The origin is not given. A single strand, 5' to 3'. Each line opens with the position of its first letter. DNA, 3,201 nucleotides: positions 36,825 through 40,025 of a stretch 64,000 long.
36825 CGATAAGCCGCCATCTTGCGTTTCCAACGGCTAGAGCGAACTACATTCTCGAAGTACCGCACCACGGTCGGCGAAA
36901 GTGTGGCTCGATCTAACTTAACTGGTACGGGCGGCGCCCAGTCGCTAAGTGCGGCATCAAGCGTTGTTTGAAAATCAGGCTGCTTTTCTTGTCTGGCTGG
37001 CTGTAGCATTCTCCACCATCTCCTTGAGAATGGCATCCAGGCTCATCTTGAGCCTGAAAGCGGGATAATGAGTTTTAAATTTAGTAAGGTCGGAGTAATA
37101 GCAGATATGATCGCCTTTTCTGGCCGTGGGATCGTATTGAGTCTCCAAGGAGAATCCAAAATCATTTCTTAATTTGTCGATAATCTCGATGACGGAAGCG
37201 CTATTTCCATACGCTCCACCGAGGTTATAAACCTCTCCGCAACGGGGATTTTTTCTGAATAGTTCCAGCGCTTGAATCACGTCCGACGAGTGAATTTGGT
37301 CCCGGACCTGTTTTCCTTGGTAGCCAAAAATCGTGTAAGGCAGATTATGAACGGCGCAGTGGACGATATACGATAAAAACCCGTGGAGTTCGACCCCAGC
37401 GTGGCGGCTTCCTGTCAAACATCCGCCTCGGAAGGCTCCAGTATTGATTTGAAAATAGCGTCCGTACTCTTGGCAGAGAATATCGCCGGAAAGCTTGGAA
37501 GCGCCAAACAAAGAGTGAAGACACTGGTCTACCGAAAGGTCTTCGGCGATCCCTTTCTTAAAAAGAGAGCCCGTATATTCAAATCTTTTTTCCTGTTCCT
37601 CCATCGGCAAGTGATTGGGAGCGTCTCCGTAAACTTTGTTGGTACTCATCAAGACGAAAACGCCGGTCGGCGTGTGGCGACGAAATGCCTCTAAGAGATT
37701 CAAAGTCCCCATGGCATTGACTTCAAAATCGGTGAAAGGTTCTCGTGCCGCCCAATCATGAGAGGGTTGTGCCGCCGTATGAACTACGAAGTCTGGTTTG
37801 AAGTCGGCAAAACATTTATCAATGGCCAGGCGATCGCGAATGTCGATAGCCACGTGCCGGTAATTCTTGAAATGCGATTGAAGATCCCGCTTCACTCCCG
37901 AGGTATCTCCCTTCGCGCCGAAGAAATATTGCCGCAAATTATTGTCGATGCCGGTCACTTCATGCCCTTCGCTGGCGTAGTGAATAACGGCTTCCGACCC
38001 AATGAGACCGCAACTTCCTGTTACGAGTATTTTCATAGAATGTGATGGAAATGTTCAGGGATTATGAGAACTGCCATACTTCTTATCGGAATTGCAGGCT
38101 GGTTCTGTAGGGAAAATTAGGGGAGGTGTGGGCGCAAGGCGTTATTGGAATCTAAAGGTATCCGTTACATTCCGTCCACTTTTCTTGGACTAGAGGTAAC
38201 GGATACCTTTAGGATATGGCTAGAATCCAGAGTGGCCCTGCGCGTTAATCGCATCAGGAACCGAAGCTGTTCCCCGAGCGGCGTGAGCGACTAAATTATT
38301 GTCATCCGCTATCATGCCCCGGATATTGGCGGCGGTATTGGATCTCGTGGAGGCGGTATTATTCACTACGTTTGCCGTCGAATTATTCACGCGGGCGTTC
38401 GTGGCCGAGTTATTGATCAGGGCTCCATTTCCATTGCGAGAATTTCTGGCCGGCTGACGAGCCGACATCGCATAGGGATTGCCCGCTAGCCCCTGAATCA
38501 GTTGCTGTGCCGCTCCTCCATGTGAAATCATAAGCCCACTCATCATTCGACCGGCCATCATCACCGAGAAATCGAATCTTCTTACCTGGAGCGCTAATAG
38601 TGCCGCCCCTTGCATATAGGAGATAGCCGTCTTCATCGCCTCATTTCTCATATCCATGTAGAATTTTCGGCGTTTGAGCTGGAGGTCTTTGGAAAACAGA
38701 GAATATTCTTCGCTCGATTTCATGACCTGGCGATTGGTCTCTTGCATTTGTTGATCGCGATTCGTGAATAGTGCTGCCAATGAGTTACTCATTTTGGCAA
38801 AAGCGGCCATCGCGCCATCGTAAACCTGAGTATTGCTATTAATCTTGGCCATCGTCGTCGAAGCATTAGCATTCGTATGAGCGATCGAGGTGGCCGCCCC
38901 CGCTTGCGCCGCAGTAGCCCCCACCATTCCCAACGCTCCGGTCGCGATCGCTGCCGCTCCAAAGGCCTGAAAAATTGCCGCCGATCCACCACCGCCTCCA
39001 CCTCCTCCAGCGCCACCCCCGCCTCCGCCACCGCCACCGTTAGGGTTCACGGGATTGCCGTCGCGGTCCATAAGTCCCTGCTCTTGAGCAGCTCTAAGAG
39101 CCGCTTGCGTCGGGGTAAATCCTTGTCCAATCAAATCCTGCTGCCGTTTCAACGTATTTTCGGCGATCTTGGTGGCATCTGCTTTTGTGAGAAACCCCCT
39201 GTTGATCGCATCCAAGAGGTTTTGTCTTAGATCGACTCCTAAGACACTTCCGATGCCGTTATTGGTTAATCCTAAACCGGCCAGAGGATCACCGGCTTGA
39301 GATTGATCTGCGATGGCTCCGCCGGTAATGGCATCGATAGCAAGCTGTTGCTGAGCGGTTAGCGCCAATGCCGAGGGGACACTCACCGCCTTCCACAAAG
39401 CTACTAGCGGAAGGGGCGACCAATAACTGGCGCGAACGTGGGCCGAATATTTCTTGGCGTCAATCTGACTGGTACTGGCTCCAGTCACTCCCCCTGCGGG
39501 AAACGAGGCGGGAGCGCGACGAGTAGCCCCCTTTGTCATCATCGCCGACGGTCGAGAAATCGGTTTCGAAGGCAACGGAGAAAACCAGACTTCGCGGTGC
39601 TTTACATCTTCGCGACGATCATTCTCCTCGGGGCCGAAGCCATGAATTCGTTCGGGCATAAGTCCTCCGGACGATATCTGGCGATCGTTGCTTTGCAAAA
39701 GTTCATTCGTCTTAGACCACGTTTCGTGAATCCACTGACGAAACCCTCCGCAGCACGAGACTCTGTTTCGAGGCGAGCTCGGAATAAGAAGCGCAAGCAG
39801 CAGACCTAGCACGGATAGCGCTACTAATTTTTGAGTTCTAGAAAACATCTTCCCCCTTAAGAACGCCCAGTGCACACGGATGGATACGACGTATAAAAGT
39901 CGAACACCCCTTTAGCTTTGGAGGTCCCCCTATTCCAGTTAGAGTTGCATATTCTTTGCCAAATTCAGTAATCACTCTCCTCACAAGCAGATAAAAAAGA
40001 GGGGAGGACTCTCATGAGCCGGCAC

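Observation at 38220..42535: Paralogous pair of large secreted Gly-run / Ala-helix / coiled-coil proteins sharing a C-terminal ...LVAH...GHSG.F motif: candidate undescribed envelope system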

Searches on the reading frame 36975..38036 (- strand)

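Call 22: search_protein_families(library=pfam, proteins=[window:36975-38036:-], max_evalue=0.001)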
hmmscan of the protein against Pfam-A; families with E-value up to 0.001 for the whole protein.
window:36975-38036:- (353 aa): 5 families
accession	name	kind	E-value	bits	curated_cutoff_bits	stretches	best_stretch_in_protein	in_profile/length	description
PF01370.27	Epimerase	-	9e-38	130.5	20.9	1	3-273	1-240/240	NAD dependent epimerase/dehydratase family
PF16363.11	GDP_Man_Dehyd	-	2.8e-25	89.9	27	1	4-321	1-314/332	GDP-mannose 4,6 dehydratase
PF04321.23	RmlD_sub_bind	-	5e-12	45.9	27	1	1-139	1-108/287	RmlD substrate binding domain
PF02719.21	Polysacc_synt_2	-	1.3e-09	38.2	20.2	1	3-135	1-131/293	Polysaccharide biosynthesis protein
PF01073.25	3Beta_HSD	-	7.5e-06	25.6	22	1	4-154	1-141/280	3-beta hydroxysteroid dehydrogenase/isomerase family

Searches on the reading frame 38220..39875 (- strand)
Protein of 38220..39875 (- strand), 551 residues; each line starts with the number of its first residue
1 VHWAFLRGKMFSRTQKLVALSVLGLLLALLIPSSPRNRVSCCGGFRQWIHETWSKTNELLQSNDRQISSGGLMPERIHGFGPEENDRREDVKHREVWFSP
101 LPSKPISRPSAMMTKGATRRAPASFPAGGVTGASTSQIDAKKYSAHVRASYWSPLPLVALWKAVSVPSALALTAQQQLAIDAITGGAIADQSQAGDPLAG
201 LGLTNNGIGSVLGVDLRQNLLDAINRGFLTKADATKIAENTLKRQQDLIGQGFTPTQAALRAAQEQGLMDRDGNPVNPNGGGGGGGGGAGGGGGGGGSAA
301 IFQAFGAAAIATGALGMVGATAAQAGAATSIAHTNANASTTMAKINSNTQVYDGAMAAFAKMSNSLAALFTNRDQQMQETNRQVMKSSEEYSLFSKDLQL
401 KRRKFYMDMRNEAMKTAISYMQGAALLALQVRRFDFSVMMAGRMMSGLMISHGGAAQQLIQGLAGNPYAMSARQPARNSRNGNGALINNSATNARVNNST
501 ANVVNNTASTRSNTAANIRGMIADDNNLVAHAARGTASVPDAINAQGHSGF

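Call 4: search_protein_families(library=pfam, proteins=[window:38220-39875:-], max_evalue=1)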
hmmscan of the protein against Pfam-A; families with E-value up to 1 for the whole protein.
window:38220-39875:- (551 aa): 3 families
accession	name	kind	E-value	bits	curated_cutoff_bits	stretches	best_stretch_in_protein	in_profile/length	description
PF04103.21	CD20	-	0.0056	17.2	27.9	1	310-429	29-145/156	CD20-like family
PF06217.17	GAGA_bind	-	0.13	12.9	26.6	1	360-449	25-94/284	GAGA binding protein-like family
PF21917.1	NMB0537_N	-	0.2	11.8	23.9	1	260-272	13-25/36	N-terminal region of NMB0537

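Call 5: search_protein_families(library=ncbifam, proteins=[window:38220-39875:-], max_evalue=1)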
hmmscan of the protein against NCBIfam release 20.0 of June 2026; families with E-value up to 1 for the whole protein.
window:38220-39875:- (551 aa): 0 families

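Call 8: find_homologous_proteins(query=window:38220-39875:-)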
Query window:38220-39875:- (551 aa): 2 proteins with E <= 0.001 among 8000 candidates.
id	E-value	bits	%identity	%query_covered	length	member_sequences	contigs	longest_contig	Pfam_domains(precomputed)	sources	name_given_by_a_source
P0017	0.0e+0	1149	100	96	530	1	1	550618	-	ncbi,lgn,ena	-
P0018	3.3e-113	397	43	98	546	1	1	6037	-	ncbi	-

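Call 23: search_protein_families(library=pfam, proteins=[P0018], max_evalue=0.1)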
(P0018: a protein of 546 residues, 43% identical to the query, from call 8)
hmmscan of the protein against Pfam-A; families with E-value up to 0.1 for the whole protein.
P0018 (546 aa): 0 families

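Call 58: search_protein_families(library=phrogs, proteins=[window:38220-39875:-], max_evalue=0.01)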
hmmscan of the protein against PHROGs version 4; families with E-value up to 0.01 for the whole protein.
window:38220-39875:- (551 aa): 0 families

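Call 66: find_encoding_contigs(protein=P0018, flank=6000, max_places=3)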
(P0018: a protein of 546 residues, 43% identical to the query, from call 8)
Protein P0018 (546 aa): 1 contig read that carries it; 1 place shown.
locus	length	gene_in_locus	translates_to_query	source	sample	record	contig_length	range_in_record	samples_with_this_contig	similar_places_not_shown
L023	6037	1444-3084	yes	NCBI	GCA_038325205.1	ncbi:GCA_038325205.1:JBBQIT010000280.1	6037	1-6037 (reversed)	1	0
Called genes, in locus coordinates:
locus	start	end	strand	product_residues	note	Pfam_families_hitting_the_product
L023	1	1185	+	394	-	?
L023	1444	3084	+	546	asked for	-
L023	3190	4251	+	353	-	PF01370:Epimerase, PF02719:Polysacc_synt_2, PF04321:RmlD_sub_bind, PF16363:GDP_Man_Dehyd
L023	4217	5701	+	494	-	PF13489:Methyltransf_23, PF13649:Methyltransf_25 (weak), PF08241:Methyltransf_11 (weak), PF08242:Methyltransf_12 (weak), PF00535:Glycos_transf_2, PF10111:Glyco_tranf_2_2, PF13641:Glyco_tranf_2_3, PF13506:Glyco_transf_21 (weak), +1 more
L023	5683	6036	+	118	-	?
